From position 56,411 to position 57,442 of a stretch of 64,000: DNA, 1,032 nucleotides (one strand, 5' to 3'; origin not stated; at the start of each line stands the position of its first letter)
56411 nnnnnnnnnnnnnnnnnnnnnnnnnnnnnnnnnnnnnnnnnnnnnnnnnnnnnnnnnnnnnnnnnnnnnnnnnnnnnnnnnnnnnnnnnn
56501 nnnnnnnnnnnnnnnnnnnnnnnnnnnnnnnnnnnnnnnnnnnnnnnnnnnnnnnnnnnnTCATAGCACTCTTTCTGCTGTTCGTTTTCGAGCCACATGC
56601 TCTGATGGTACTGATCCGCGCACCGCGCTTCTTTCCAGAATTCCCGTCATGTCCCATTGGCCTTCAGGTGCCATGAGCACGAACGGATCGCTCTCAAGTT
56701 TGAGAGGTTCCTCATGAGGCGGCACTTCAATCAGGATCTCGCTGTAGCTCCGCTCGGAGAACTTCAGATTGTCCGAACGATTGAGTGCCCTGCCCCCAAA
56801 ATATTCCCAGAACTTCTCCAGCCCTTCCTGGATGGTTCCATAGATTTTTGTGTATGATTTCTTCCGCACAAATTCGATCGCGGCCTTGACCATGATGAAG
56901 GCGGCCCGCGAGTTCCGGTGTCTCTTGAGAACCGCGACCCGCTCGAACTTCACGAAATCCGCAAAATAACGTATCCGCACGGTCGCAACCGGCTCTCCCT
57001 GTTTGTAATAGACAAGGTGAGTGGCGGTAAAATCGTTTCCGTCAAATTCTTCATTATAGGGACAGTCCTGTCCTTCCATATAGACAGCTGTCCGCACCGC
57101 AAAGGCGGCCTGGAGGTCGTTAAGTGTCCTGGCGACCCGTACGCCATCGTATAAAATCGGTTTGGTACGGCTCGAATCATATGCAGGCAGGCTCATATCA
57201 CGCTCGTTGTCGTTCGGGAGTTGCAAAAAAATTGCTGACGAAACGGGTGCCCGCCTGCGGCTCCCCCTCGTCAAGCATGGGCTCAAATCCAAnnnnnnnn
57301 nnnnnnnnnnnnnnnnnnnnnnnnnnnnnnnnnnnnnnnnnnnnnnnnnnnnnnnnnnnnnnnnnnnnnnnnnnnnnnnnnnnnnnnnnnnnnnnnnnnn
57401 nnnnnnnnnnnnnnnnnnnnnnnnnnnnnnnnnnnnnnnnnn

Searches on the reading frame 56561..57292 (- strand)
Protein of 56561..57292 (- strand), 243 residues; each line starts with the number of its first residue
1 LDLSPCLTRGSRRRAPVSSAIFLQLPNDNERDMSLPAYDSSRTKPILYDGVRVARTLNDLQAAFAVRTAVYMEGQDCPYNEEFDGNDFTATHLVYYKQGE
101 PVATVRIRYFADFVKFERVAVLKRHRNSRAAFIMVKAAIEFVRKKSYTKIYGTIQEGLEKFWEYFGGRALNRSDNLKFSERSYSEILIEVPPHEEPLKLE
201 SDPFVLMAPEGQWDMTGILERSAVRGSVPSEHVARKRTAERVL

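Call 6: search_protein_families(library=pfam, proteins=[window:56561-57292:-], max_evalue=0.01)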
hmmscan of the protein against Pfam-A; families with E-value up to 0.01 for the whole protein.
window:56561-57292:- (243 aa): 2 families
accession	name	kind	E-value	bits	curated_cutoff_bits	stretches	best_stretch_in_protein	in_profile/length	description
PF00583.31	Acetyltransf_1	-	5.2e-07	30.4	20.7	1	75-155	17-101/116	Acetyltransferase (GNAT) family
PF13508.13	Acetyltransf_7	-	0.0026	18.5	27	1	91-150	4-65/84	Acetyltransferase (GNAT) domain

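Call 7: search_protein_families(library=ncbifam, proteins=[window:56561-57292:-], max_evalue=0.01)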
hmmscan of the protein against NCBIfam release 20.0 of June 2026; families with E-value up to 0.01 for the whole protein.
window:56561-57292:- (243 aa): 2 families
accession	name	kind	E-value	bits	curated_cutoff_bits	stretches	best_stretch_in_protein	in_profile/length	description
NF007644.0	PRK10314.1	equivalog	1.4e-06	28.2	171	1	56-166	13-128/153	GNAT family N-acetyltransferase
NF047533.1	LBL_2463_fam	subfamily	0.0073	16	110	0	117-159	84-129/177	LBL_2463 family protein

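Call 38: search_protein_families(library=pfam, proteins=[window:56561-57196:-], max_evalue=10)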
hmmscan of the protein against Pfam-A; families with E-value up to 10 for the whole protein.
window:56561-57196:- (211 aa): 3 families
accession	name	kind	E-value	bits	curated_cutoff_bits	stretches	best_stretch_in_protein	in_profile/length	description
PF00583.31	Acetyltransf_1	-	3.9e-07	30.8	20.7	1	43-123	17-101/116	Acetyltransferase (GNAT) family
PF13508.13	Acetyltransf_7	-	0.002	18.9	27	1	59-118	4-65/84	Acetyltransferase (GNAT) domain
PF00765.23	Autoind_synth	-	0.11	12.5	24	1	81-128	98-145/183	Autoinducer synthase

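Call 41: find_homologous_proteins(query=window:56561-57196:-)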
Query window:56561-57196:- (211 aa): 224 proteins with E <= 0.001 among 423 candidates; the best 120 are listed.
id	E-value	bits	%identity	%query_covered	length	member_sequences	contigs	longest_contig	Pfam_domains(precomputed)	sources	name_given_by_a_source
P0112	7.0e-136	468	100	100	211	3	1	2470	PF00583.32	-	-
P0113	5.1e-67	244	55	93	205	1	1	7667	PF13673.14,PF00583.32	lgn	-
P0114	1.1e-64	236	52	93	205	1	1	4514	PF00583.32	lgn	-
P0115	4.4e-63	231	54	93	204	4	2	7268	PF13673.14,PF00583.32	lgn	-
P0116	1.1e-61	226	52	94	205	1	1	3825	PF00583.32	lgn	-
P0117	2.6e-58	215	54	85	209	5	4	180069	PF00583.32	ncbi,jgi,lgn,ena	-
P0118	3.8e-58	215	56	83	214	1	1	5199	PF00583.32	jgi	jgi:predicted GNAT family N-acyltransferase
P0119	8.1e-58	214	54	82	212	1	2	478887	PF00583.32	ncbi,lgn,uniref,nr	ncbi:putative GNAT family N-acyltransferase [Rhodoligotrophos appendicifer]|uniref:GNAT family N-ace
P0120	8.6e-58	214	54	83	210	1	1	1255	PF00583.32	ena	-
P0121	4.3e-57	211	55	83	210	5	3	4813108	PF00583.32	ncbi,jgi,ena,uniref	ncbi:GNAT family N-acetyltransferase [Rhodoligotrophos ferricapiens]|uniref:GNAT family N-acetyltran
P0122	1.3e-56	210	54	84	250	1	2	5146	PF00583.32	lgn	-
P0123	1.7e-56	209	51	91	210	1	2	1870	PF13673.14,PF00583.32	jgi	jgi:predicted GNAT family N-acyltransferase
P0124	3.0e-56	208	55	83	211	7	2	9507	PF00583.32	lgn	-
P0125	3.5e-55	205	49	92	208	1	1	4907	PF13673.14,PF13508.14,PF00583.32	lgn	-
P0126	1.0e-54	204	48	90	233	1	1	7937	PF00583.32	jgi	jgi:predicted GNAT family N-acyltransferase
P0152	1.7e-48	183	48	91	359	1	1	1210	PF13673.14,PF13508.14,PF00583.32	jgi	jgi:predicted GNAT family N-acyltransferase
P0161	1.7e-47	180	46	91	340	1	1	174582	PF13673.14,PF13508.14,PF21926.3,PF00583.32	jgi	jgi:predicted GNAT family N-acyltransferase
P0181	1.7e-45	173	47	83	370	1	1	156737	PF13673.14,PF13508.14,PF00583.32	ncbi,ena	-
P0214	2.0e-42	163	48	82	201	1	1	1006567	-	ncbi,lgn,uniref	ncbi:GNAT family N-acetyltransferase [Phenylobacterium sp.]|uniref:GNAT family N-acetyltransferase n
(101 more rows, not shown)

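Call 42: find_encoding_contigs(protein=P0119, flank=8000, max_places=1)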
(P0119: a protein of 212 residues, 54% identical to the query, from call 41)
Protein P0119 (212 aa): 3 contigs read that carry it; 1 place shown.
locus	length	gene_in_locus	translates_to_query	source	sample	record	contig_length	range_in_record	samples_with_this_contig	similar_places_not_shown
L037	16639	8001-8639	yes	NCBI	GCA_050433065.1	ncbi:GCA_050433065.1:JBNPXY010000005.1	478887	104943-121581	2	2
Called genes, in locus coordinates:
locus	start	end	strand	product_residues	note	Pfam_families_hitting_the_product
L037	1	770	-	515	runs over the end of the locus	PF00939:Na_sulph_symp, PF03600:CitMHS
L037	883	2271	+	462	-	PF01546:Peptidase_M20, PF07687:M20_dimer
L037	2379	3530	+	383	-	PF04303:PrpF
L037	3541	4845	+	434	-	PF02786:CPSase_L_D2 (faint)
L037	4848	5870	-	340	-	PF13353:Fer4_12 (weak), PF04055:Radical_SAM, PF06463:Mob_synth_C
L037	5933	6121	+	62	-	PF20104:DUF6494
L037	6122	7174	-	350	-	PF00126:HTH_1, PF03466:LysR_substrate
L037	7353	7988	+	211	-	-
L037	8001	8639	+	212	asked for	PF00583:Acetyltransf_1 (weak)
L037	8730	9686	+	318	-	PF02423:OCD_Mu_crystall, PF01488:Shikimate_DH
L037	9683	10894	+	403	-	PF03594:BenE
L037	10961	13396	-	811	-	PF01266:DAO, PF16350:FAO_M, PF01571:GCV_T, PF08669:GCV_T_C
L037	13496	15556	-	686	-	PF06808:DctM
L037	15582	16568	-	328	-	PF12974:Phosphonate-bd (faint), PF16868:NMT1_3, PF09084:NMT1 (weak)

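Call 43: find_encoding_contigs(protein=P0117, flank=8000, max_places=1)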
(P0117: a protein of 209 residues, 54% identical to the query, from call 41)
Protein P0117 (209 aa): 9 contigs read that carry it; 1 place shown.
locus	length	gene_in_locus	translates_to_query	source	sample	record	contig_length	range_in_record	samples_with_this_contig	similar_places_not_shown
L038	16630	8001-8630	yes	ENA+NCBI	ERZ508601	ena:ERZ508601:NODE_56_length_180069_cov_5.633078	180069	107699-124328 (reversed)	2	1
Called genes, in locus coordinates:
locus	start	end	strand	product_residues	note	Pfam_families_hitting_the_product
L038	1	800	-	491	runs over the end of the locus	PF00939:Na_sulph_symp, PF03600:CitMHS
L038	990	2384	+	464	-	PF01546:Peptidase_M20, PF07687:M20_dimer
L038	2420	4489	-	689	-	PF13183:Fer4_8 (faint), PF12838:Fer4_7, PF13187:Fer4_9 (weak), PF00037:Fer4 (weak), PF12837:Fer4_6 (weak), PF00037:Fer4 (weak), PF13237:Fer4_10 (weak), PF13187:Fer4_9 (weak), +4 more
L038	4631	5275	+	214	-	PF11749:DUF3305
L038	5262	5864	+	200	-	PF11748:DUF3306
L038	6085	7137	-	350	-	PF00126:HTH_1, PF03466:LysR_substrate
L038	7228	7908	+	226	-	-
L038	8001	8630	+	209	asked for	PF00583:Acetyltransf_1 (weak)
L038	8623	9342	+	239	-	PF00857:Isochorismatase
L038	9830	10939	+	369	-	PF00005:ABC_tran, PF08402:TOBE_2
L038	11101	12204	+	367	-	PF13416:SBP_bac_8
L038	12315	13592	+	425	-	PF00528:BPD_transp_1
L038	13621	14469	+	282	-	PF00528:BPD_transp_1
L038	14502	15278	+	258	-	PF06707:DUF1194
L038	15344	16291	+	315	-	PF02423:OCD_Mu_crystall, PF01488:Shikimate_DH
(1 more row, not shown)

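Call 44: find_encoding_contigs(protein=P0161, flank=8000, max_places=1)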
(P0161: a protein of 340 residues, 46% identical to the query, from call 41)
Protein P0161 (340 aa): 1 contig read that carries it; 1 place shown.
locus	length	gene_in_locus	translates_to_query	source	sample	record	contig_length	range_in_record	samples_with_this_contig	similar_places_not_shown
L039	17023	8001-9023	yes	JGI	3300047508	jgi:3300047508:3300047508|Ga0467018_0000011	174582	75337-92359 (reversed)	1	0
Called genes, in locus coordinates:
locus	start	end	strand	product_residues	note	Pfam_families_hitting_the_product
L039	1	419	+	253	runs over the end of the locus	PF00977:His_biosynth, PF03060:NMO (faint)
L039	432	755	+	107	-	PF01503:PRA-PH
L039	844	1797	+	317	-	PF00485:PRK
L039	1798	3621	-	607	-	PF00512:HisKA, PF02518:HATPase_c, PF00072:Response_reg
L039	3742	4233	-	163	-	-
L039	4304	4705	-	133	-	PF13560:HTH_31, PF01381:HTH_3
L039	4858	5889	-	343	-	PF00126:HTH_1, PF03466:LysR_substrate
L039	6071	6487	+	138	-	PF13560:HTH_31, PF01381:HTH_3, PF13443:HTH_26 (weak)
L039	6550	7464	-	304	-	PF03466:LysR_substrate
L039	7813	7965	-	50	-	-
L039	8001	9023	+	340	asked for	PF00583:Acetyltransf_1, PF13673:Acetyltransf_10, PF21926:FeeM (faint), PF13508:Acetyltransf_7 (weak)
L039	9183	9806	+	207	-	PF00857:Isochorismatase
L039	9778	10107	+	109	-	-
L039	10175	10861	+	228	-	PF09335:VTT_dom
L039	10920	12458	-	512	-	PF13541:ChlI, PF00158:Sigma54_activat (faint), PF00493:MCM (faint), PF01078:Mg_chelatase, PF07728:AAA_5, PF13335:Mg_chelatase_C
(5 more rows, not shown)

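Call 45: find_encoding_contigs(protein=P0214, flank=8000, max_places=1)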
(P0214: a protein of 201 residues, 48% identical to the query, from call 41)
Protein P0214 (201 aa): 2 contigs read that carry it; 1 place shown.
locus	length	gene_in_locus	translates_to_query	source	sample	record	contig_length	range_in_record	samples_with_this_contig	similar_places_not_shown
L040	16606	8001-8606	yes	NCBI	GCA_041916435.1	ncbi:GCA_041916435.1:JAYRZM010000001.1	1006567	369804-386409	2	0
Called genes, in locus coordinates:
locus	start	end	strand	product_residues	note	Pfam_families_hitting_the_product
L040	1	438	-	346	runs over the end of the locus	PF23213: (weak), PF23212:DUF7064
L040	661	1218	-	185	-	PF00440:TetR_N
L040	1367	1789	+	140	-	PF14832:Tautomerase_3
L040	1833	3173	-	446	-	PF02771:Acyl-CoA_dh_N (faint), PF02770:Acyl-CoA_dh_M, PF00441:Acyl-CoA_dh_1, PF08028:Acyl-CoA_dh_2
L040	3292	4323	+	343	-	PF01636:APH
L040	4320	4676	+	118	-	PF19802:DUF6285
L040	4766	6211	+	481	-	PF00171:Aldedh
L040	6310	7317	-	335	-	PF00126:HTH_1, PF03466:LysR_substrate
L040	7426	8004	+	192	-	-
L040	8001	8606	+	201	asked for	-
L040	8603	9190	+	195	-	PF00857:Isochorismatase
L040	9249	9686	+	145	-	PF13560:HTH_31, PF13443:HTH_26 (weak), PF01381:HTH_3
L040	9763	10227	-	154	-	PF05443:ROS_MUCR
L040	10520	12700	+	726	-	PF01804:Penicil_amidase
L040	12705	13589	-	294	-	PF02668:TauD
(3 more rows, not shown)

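Call 53: search_solved_structures(query=window:56561-57196:-, max_evalue=0.01)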
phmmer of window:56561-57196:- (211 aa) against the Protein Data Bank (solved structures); distinct sequences matched with E-value up to 0.01: 6.
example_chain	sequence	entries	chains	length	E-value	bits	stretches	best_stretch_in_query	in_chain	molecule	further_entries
5jph_A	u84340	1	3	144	1.4e-11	47.9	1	28-112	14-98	Acetyltransferase SACOL1063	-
5jq4_A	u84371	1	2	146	1.5e-11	47.8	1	28-112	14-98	Acetyltransferase SACOL1063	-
1q2y_A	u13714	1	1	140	9.6e-10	41.9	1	21-138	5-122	similar to hypothetical proteins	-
3efa_A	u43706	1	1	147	7.3e-06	29.2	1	29-136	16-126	Putative Acetyltransferase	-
5z6n_A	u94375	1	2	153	0.00017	24.7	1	25-134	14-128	Protein ElaA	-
1xeb_A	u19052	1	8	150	0.00044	23.4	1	23-99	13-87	hypothetical protein PA0115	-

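Call 60: find_related_loci(query=A3, collection=genome_contigs, flank=10000)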
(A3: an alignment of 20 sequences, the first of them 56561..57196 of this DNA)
Query A3 (211 aa) in genome_contigs; peptide patterns used: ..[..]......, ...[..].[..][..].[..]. (x = any residue, [..] = any of these).
600 stretches matched a pattern (row limit reached: there are more); 584 encode a relative of the query (tblastn E <= 1e-3); the best 80 are kept; 80 distinct loci.
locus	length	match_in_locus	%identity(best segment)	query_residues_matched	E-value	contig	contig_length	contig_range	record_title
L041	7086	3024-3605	49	2-194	1e-63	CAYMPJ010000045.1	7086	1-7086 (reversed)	MAG TPA_asm: uncultured Caulobacterales bacterium isolate SRP114822_co2_17 genome assembly, contig: NODE_7296_length_708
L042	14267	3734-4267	53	19-196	6e-62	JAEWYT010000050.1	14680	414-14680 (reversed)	MAG: Proteobacteria bacterium isolate OH_SFB_180 k127_897457, whole genome shotgun sequence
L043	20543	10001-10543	49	10-193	3e-61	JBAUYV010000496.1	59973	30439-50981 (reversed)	MAG: Xanthobacteraceae bacterium isolate MFD06940_ilm_asm_bin18 k127_49091, whole genome shotgun sequence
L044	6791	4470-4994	52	19-193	3e-61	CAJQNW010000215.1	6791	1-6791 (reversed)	MAG: uncultured Tepidamorphus sp. isolate 10_20180417_Bin_METABAT_18_1 genome assembly, contig: c_000003367000, whole ge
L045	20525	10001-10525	53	19-193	2e-61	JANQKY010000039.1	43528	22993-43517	MAG: Tepidamorphus sp. isolate PL25a_bin.30 k99_402106, whole genome shotgun sequence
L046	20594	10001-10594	50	1-193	3e-60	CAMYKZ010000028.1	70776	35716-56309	MAG: uncultured Afifella sp. isolate FCS_M_Alpha_12 genome assembly, contig: scaffold_671, whole genome shotgun sequence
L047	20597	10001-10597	48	4-200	2e-59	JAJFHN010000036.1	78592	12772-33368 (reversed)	MAG: Hyphomicrobiales bacterium isolate OFTM156 OFTM156_35, whole genome shotgun sequence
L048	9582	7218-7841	48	4-205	3e-59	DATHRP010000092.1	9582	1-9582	MAG TPA_asm: Afifellaceae bacterium isolate SMAG_U16028 k141_177616, whole genome shotgun sequence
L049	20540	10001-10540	48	19-198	5e-59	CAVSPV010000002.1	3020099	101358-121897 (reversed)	MAG: uncultured Alphaproteobacteria bacterium isolate MFD01275.bin.2.60 genome assembly, contig: contig_5551, whole geno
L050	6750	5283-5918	44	4-211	5e-59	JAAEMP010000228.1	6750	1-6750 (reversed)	MAG: Hyphomicrobiales bacterium isolate Bse_9 BseG_CONTIG1014642, whole genome shotgun sequence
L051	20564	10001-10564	49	7-193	2e-58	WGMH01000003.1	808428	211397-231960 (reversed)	MAG: Alphaproteobacteria bacterium isolate RI_492 c_000000091407, whole genome shotgun sequence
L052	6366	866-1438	47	4-193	2e-58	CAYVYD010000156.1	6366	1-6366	MAG TPA_asm: uncultured Hyphomicrobiaceae bacterium isolate binchicken_co21_65 genome assembly, contig: NODE_14048_lengt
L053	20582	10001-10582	48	6-193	2e-58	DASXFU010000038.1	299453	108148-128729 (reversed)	MAG TPA_asm: Rhizomicrobium sp. isolate SMAG_U5146 k141_2263570, whole genome shotgun sequence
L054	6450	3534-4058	54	19-193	1e-58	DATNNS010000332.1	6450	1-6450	MAG TPA_asm: Rhizomicrobium sp. isolate SMAG_U11511 k141_253253, whole genome shotgun sequence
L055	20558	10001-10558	48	19-204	8e-58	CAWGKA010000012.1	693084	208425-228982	MAG: uncultured Alphaproteobacteria bacterium isolate MFD05684.bin.2.261 genome assembly, contig: contig_7372, whole gen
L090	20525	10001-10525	45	19-193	6e-55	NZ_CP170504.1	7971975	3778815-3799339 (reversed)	Bradyrhizobium lupini strain BA2 chromosome, complete genome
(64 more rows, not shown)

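Call 67: search_protein_families(library=pfam, proteins=[L090:10596-11159:+, L090:9346-9963:+, L090:11204-12622:-, L090:6959-8947:+, L090:13010-14161:-, P0181, P0152], max_evalue=0.01)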
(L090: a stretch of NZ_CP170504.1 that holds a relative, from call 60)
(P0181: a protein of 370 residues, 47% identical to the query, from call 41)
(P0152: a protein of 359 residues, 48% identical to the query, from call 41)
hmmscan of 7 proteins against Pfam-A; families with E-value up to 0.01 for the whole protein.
L090:10596-11159:+ (187 aa): 1 family
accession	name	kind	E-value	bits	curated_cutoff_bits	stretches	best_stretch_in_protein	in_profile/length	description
PF00857.26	Isochorismatase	-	7.8e-17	62.3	27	1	11-174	2-172/175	Isochorismatase domain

L090:9346-9963:+ (205 aa): 0 families

L090:11204-12622:- (472 aa): 0 families

L090:6959-8947:+ (662 aa): 0 families

L090:13010-14161:- (383 aa): 2 families
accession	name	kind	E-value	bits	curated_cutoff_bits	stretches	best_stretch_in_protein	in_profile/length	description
PF01612.26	DNA_pol_A_exo1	-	1.5e-39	136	23.6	1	3-169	3-172/173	3'-5' exonuclease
PF00570.28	HRDC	-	4.9e-12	46.1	23.8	1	212-278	2-67/68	HRDC domain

P0181 (370 aa): 4 families
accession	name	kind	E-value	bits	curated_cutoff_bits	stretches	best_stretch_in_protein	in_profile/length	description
PF00583.31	Acetyltransf_1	-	2.9e-09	37.6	20.7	1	209-303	15-116/116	Acetyltransferase (GNAT) family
PF13673.13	Acetyltransf_10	-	4.5e-09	36.8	23.6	1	223-323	28-125/128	Acetyltransferase (GNAT) domain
PF13508.13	Acetyltransf_7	-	5.7e-06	27.1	27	1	228-304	5-83/84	Acetyltransferase (GNAT) domain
PF21926.2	FeeM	-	0.0005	20.3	27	1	249-311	80-144/158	N-acyl amino acid synthase FeeM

P0152 (359 aa): 3 families
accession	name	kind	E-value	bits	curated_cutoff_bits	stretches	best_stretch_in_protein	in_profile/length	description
PF00583.31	Acetyltransf_1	-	2.7e-09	37.7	20.7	1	196-289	16-116/116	Acetyltransferase (GNAT) family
PF13508.13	Acetyltransf_7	-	7.4e-07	29.9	27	1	218-290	9-83/84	Acetyltransferase (GNAT) domain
PF13673.13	Acetyltransf_10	-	1.6e-05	25.3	23.6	1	236-293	52-111/128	Acetyltransferase (GNAT) domain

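Call 77: predict_structure(alignment_id=A3)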
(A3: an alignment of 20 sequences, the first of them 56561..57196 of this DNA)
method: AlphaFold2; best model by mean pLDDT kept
length: 211 residues; sequences in the alignment: 20
mean_pLDDT: 80.2   pTM: 0.76
mean pLDDT of the five models: 80.2, 79.2, 76.7, 76.1, 73.6
residues with pLDDT >= 90: 94; 70-90: 61; 50-70: 41; < 50: 15
segments of 3 or more residues with pLDDT < 50: 1-11, 45-47
pLDDT, mean of each block of 10 residues (from residue 1): 40 73 91 90 57 80 95 94 93 92 96 95 86 88 60 92 90 81 81 62 53 46
secondary structure, 60 per line:
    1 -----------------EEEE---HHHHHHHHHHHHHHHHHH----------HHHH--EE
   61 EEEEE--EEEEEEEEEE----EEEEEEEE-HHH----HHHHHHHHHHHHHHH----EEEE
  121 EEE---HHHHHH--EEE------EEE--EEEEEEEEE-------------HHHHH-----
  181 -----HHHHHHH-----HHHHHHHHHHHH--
elements in order: E18-21 H25-42 H53-56 E59-65 E68-77 E82-89 H98-112 E117-123 H127-132 E135-137 E144-146 E149-157 H171-175 H186-192 H198-209

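Call 81: fold_search(model_id=the predicted structure, library=pdb)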
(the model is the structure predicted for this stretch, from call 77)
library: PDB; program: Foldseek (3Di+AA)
matches with E <= 10: 1375; with E <= 0.001: 584
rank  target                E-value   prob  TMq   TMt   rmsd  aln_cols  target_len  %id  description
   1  1q2y                  7.7e-11  1.00  0.60  0.88   2.2       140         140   26  Crystal structure of the protein YJCF from Bacillus subtilis: a member of the GCN5-related N-acetyltransferase superfami (released 2003-08-19)
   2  5jph_B                7.7e-11  1.00  0.62  0.89   3.5       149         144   24  Structure of a GNAT acetyltransferase SACOL1063 from Staphylococcus aureus in complex with CoA (released 2016-06-29)
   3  5jph_A                1.3e-10  1.00  0.62  0.90   1.8       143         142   25  Structure of a GNAT acetyltransferase SACOL1063 from Staphylococcus aureus in complex with CoA (released 2016-06-29)
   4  5jq4_B                1.2e-09  1.00  0.55  0.77   4.7       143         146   27  Structure of a GNAT acetyltransferase SACOL1063 from Staphylococcus aureus (released 2016-06-29)
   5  3efa                  1.2e-08  1.00  0.60  0.85   2.1       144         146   22  Crystal structure of putative N-acetyltransferase from Lactobacillus plantarum (released 2008-09-23)
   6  5z6n_B                1.5e-08  1.00  0.59  0.83   2.3       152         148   22  Crystal structure of Escherichia coli ElaA (released 2019-01-30)
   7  9mto_B                4.6e-08  1.00  0.52  0.73   3.4       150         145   11  Crystal structure of acetyltransferase CBU0801 from Coxiella burnetii (released 2025-01-22)
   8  9mto_A                4.6e-08  1.00  0.53  0.73   3.4       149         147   13  Crystal structure of acetyltransferase CBU0801 from Coxiella burnetii (released 2025-01-22)
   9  1xeb_G                5.2e-08  1.00  0.57  0.79   2.6       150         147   22  Crystal Structure of an Acyl-CoA N-acyltransferase from Pseudomonas aeruginosa (released 2004-10-26)
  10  5z6n_A                8.5e-08  1.00  0.57  0.80   2.4       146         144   23  Crystal structure of Escherichia coli ElaA (released 2019-01-30)
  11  2cnm_A                1.2e-07  1.00  0.56  0.76   2.8       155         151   10  RimI - Ribosomal S18 N-alpha-protein acetyltransferase in complex with a bisubstrate inhibitor (Cterm-Arg-Arg-Phe-Tyr- (released 2007-05-22)
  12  8osp_A                1.5e-07  1.00  0.51  0.60   5.3       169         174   14  GCN5-related N-Acetyltransferase from Lactobacillus curiae (released 2023-07-05)
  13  1xeb_A                2.5e-07  1.00  0.59  0.81   2.2       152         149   20  Crystal Structure of an Acyl-CoA N-acyltransferase from Pseudomonas aeruginosa (released 2004-10-26)
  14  5isv_B                2.5e-07  1.00  0.55  0.72   4.4       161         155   12  Crystal structure of the ribosomal-protein-S18-alanine N-acetyltransferase from Escherichia coli (released 2016-04-13)
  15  5trm_J                2.5e-07  1.00  0.51  0.65   4.5       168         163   12  Crystal structure of human GCN5 histone acetyltransferase domain (released 2017-12-06)
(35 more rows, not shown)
